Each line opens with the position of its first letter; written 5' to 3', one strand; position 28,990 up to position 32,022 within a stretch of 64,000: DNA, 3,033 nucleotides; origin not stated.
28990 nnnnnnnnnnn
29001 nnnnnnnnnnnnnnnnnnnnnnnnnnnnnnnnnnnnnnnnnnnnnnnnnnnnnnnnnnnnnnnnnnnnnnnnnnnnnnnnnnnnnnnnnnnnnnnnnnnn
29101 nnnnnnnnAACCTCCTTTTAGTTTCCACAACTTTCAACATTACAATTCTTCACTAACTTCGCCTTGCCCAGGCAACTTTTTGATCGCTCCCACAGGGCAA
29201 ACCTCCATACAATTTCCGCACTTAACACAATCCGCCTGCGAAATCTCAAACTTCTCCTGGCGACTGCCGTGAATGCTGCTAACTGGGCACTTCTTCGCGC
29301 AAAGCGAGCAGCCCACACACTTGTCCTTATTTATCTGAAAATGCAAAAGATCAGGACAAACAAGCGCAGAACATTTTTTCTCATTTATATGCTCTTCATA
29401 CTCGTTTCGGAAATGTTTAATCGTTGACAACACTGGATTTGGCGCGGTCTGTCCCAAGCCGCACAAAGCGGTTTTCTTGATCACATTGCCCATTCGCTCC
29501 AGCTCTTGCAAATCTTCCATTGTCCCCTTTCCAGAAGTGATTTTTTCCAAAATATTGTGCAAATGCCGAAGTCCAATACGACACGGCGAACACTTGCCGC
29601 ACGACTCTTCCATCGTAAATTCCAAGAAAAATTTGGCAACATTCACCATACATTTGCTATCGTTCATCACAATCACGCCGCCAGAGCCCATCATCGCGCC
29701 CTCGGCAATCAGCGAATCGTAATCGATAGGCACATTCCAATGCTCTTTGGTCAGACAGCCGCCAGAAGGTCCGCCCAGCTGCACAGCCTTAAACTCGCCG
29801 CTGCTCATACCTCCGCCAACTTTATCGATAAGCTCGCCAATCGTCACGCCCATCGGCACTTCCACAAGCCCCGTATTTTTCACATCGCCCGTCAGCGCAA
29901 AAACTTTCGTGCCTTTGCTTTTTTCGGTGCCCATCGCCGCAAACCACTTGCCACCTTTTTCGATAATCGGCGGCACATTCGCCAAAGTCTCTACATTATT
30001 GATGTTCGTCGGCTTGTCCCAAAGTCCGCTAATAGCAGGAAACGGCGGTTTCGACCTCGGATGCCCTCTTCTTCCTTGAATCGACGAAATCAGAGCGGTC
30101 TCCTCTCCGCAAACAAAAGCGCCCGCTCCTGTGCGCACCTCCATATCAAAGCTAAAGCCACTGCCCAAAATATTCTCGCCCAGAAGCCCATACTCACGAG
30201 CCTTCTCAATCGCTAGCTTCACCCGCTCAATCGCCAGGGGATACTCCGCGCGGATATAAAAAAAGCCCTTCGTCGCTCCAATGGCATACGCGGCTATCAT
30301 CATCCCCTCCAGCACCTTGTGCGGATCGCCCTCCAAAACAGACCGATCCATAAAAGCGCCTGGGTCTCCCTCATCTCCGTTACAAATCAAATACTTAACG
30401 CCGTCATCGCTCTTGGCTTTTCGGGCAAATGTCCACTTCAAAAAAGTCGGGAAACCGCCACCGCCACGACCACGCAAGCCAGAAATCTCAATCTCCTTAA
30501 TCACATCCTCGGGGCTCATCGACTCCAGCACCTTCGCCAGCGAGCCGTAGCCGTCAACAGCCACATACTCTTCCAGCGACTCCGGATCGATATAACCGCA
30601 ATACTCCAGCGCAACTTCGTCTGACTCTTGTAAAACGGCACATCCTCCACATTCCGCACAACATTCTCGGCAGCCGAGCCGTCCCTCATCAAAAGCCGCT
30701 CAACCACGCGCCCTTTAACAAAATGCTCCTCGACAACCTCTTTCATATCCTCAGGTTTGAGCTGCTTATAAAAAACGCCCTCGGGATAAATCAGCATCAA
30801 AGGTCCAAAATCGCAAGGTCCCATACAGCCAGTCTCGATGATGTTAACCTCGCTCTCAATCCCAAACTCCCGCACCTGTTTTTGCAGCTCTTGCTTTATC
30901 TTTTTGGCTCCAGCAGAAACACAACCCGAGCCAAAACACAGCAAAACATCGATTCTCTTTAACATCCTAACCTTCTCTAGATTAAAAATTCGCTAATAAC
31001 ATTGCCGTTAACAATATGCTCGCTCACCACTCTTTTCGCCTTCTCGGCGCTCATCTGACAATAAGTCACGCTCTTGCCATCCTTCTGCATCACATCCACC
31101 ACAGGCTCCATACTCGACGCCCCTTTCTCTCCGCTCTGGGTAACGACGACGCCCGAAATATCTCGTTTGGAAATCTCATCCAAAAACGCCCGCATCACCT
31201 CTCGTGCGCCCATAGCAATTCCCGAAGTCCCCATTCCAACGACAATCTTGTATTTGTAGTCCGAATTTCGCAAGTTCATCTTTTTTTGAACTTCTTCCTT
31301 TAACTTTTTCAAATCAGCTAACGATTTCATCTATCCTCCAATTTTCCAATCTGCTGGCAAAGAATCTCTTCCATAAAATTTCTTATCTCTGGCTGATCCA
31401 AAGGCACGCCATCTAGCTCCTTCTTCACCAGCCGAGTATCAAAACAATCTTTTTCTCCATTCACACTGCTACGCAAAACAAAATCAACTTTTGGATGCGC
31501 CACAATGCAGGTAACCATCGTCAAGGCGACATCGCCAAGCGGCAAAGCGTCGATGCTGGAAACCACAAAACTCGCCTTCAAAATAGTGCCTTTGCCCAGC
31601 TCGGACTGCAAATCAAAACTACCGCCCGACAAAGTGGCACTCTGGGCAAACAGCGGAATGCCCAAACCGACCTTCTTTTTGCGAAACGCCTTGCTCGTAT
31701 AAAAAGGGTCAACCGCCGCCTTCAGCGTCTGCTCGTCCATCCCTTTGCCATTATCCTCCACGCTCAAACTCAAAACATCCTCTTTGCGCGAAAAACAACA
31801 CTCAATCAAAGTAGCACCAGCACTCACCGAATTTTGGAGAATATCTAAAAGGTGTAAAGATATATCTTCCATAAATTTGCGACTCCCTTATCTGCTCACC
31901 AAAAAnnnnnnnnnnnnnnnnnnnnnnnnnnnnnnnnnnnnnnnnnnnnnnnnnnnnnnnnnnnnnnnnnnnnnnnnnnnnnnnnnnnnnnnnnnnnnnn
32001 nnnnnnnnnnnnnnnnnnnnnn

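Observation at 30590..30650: Apparent -1 frameshift inside the HydB-like NuoF subunit gene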

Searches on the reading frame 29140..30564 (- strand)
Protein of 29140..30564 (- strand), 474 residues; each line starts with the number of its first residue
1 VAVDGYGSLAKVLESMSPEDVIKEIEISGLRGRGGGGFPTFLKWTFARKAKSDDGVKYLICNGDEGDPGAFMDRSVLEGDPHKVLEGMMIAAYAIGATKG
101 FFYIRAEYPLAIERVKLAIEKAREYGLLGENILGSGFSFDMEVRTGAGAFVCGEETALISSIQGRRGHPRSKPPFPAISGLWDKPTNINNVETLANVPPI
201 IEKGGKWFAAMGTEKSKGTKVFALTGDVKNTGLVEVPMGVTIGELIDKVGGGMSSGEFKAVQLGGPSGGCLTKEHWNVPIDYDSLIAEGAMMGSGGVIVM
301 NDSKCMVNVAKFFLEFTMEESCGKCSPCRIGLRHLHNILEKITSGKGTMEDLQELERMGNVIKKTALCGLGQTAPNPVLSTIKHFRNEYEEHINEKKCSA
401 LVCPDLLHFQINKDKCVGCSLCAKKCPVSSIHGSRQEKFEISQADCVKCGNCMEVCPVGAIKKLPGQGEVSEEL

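Call 23: search_protein_families(library=pfam, proteins=[window:29140-30564:-], max_evalue=0.01)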
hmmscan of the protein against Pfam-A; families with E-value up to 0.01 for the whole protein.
window:29140-30564:- (474 aa): 14 families
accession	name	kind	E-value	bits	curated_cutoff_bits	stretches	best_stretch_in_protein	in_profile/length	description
PF01512.22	Complex1_51K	-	4.7e-47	160.1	31.2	1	26-198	2-149/150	Nuo51 FMN-binding domain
PF10589.14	NADH_4Fe-4S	-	1.4e-34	118.3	23.5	1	309-392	2-85/85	NADH-ubiquinone oxidoreductase-F iron-sulfur binding region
PF14697.11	Fer4_21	-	4.7e-12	46.3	35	2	410-462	2-58/59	4Fe-4S dicluster domain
PF00037.32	Fer4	-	6.2e-12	45.3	21.1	2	440-462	2-24/24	4Fe-4S binding domain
PF12837.12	Fer4_6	-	4.3e-09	36.3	25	2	439-461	2-24/24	4Fe-4S binding domain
PF13237.11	Fer4_10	-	6.1e-09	36.1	25.5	2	410-457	3-53/53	4Fe-4S dicluster domain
PF10531.15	SLBB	-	6.6e-09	35.9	27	1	221-264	1-48/55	SLBB domain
PF12838.12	Fer4_7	-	1.8e-08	35.2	27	1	415-460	1-52/52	4Fe-4S dicluster domain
PF13187.11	Fer4_9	-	3.2e-07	30.7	27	1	415-461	1-52/52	4Fe-4S dicluster domain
PF12797.12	Fer4_2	-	1.6e-05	25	24.5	2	409-428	3-22/22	4Fe-4S binding domain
PF13484.11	Fer4_16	-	2.3e-05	25.5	30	1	446-463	2-19/66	4Fe-4S double cluster binding domain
PF13183.11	Fer4_8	-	2.3e-05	25.3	27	1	414-459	3-67/68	4Fe-4S dicluster domain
PF22461.2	SLBB_2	-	2.6e-05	24.7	27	1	221-273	2-50/79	SLBB domain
PF25160.1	LdpA_Fe-S-bd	-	9.9e-05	22.5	27.6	1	422-463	9-45/49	LdpA Fe-S cluster-binding domain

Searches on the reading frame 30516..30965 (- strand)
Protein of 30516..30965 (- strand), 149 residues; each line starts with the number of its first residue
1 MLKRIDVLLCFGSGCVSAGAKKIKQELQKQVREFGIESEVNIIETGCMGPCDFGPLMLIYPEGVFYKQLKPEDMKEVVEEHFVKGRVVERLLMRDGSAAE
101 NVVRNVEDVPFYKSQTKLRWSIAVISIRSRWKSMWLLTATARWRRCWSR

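Call 8: find_encoding_contigs(protein=window:30516-30965:-, flank=6000, max_places=10)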
Protein window:30516-30965:- (149 aa): no gene with exactly this product is on record in the collection.

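Call 23: search_protein_families(library=pfam, proteins=[window:30516-30965:-], max_evalue=0.01)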
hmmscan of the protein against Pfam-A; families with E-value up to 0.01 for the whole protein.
window:30516-30965:- (149 aa): 2 families
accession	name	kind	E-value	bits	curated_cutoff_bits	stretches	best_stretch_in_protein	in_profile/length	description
PF01257.25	2Fe-2S_thioredx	-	1.8e-08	34.8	24.8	1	4-80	65-143/145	Thioredoxin-like [2Fe-2S] ferredoxin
PF06999.17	Suc_Fer-like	-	1.9e-05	25.2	34.9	1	20-91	115-188/191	Sucrase/ferredoxin-like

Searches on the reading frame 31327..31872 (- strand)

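Call 23: search_protein_families(library=pfam, proteins=[window:31327-31872:-], max_evalue=0.01)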
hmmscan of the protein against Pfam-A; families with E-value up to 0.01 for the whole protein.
window:31327-31872:- (181 aa): 2 families
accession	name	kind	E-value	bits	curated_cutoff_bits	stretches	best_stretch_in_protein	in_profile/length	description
PF02518.31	HATPase_c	-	1.3e-11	45.4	26.4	1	8-99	10-104/111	Histidine kinase-, DNA gyrase B-, and HSP90-like ATPase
PF13589.12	HATPase_c_3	-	1.5e-09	38.4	25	1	8-67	7-67/137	Histidine kinase-, DNA gyrase B-, and HSP90-like ATPase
